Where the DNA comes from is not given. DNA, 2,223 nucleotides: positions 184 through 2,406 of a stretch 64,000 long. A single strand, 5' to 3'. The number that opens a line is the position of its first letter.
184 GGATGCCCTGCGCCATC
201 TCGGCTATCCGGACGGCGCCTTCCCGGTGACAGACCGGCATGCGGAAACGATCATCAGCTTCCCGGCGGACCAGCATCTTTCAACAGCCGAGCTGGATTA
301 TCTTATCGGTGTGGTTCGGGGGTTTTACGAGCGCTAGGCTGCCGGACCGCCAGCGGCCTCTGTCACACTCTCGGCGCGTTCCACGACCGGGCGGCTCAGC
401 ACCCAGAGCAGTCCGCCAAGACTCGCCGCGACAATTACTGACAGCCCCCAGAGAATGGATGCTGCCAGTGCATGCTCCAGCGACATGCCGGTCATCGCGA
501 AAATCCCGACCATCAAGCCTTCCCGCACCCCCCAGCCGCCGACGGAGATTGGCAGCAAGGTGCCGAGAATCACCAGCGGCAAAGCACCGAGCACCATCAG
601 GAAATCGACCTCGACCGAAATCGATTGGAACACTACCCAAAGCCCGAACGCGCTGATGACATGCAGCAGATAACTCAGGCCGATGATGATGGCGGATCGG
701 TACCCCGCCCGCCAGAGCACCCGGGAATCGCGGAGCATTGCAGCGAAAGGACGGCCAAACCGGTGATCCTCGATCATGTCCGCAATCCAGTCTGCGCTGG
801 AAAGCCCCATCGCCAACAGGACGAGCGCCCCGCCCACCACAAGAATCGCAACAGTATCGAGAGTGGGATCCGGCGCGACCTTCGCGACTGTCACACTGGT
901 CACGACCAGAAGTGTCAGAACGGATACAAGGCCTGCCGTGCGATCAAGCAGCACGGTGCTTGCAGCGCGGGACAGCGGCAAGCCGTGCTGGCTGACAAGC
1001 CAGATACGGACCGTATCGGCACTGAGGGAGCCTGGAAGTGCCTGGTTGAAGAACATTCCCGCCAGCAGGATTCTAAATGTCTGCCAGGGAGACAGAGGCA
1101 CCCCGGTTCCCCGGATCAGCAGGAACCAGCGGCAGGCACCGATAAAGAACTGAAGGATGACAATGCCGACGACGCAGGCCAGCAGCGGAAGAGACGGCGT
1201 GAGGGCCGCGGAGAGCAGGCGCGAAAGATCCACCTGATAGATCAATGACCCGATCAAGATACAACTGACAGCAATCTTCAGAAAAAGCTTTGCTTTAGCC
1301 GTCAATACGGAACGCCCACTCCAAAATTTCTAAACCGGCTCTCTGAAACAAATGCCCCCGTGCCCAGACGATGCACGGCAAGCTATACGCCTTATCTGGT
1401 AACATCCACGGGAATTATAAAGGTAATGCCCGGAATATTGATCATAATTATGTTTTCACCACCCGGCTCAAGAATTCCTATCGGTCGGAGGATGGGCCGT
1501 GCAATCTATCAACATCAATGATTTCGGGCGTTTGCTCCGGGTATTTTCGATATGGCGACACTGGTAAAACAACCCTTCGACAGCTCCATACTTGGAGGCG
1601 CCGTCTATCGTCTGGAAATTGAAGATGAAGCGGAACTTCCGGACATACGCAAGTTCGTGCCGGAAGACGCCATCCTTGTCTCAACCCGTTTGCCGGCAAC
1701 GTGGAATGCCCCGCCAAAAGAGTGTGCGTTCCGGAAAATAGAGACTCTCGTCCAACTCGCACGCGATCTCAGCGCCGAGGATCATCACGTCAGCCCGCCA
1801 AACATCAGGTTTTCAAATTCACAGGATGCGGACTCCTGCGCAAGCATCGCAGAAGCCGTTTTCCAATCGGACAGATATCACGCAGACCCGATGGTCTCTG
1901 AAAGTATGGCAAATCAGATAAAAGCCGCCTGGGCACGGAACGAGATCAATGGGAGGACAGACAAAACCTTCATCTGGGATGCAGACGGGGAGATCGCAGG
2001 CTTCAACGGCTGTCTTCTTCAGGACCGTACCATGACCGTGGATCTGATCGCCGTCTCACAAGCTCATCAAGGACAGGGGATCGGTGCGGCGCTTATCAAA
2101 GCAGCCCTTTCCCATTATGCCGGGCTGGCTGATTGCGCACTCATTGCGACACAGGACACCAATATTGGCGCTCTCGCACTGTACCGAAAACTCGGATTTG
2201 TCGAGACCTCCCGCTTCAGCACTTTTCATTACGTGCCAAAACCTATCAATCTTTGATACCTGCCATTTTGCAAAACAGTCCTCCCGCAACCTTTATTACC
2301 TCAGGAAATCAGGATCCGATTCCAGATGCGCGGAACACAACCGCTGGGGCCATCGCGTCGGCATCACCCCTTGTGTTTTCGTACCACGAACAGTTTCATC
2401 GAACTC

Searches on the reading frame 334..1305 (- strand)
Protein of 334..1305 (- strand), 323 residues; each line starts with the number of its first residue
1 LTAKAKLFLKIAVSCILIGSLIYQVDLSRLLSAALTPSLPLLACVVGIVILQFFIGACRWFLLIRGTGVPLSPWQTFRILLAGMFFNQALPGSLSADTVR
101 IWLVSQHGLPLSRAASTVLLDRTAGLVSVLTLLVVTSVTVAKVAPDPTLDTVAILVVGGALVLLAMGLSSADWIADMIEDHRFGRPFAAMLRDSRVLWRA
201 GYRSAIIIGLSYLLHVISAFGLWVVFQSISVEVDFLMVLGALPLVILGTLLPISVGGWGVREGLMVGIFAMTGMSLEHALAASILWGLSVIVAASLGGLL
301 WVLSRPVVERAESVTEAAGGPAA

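Call 15: search_protein_families(library=pfam, proteins=[window:334-1305:-], max_evalue=0.001)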
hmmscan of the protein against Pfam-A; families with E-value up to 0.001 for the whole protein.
window:334-1305:- (323 aa): 1 family
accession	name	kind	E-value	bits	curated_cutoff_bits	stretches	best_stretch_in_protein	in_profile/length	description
PF03706.18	LPG_synthase_TM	-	7.1e-41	141.1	33.4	1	8-293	2-297/302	Lysylphosphatidylglycerol synthase TM region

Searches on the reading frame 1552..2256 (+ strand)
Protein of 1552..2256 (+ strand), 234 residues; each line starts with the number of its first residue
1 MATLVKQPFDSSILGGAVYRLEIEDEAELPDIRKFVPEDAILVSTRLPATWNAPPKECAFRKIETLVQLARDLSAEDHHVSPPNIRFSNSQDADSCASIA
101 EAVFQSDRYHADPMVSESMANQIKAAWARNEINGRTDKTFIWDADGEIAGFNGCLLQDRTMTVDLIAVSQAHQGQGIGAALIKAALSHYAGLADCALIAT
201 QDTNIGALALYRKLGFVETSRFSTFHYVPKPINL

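Call 15: search_protein_families(library=pfam, proteins=[window:1552-2256:+], max_evalue=0.001)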
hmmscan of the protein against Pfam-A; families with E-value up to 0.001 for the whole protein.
window:1552-2256:+ (234 aa): 5 families
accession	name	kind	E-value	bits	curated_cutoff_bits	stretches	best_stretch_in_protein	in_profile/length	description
PF00583.31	Acetyltransf_1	-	7e-16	59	20.7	1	131-216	26-116/116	Acetyltransferase (GNAT) family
PF13508.13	Acetyltransf_7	-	2e-13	50.9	27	1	138-218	4-84/84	Acetyltransferase (GNAT) domain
PF13673.13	Acetyltransf_10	-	4.4e-11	43.3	23.6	1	118-221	12-112/128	Acetyltransferase (GNAT) domain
PF14542.12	Acetyltransf_CG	-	0.00028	21.4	30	1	156-188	20-52/80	GCN5-related N-acetyl-transferase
PF08445.16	FR47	-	0.00035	21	22.1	1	162-219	23-80/86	FR47-like protein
